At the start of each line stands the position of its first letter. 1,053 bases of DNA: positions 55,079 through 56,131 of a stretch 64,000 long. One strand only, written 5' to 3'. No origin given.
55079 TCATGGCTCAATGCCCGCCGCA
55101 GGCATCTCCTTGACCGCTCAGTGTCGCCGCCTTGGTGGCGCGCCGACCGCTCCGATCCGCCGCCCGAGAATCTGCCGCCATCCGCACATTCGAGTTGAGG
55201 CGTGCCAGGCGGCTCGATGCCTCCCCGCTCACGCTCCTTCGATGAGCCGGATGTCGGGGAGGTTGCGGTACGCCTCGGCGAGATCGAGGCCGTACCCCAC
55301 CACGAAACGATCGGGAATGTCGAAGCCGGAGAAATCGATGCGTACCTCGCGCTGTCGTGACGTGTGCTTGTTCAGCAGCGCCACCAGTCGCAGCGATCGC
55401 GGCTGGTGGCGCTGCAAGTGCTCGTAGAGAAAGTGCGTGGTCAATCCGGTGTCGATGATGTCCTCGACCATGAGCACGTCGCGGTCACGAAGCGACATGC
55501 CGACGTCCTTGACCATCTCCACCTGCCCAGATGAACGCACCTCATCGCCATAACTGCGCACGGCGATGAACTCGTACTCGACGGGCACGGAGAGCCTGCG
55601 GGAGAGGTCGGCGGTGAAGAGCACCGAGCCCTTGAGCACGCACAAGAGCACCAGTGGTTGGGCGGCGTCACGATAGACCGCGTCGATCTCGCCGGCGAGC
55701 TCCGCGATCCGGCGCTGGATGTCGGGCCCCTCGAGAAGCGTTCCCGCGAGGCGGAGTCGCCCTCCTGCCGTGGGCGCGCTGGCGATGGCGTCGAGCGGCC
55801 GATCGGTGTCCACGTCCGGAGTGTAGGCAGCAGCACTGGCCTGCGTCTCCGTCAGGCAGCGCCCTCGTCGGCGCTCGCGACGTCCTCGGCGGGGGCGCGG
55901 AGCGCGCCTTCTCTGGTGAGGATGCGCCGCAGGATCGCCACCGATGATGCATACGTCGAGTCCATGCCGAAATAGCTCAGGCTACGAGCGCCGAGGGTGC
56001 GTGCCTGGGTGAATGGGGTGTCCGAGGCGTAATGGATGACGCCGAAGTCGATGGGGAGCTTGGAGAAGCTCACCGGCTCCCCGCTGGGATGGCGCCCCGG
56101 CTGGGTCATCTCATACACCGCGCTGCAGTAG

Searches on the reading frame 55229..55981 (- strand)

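Call 25: search_protein_families(library=pfam, proteins=[window:55229-55981:-], max_evalue=0.00001)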
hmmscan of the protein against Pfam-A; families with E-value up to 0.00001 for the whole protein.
window:55229-55981:- (250 aa): 1 family
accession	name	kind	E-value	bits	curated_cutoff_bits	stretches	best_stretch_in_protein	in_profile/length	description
PF00156.33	Pribosyltran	-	2e-23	82.9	26.3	1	81-233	4-156/158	Phosphoribosyl transferase domain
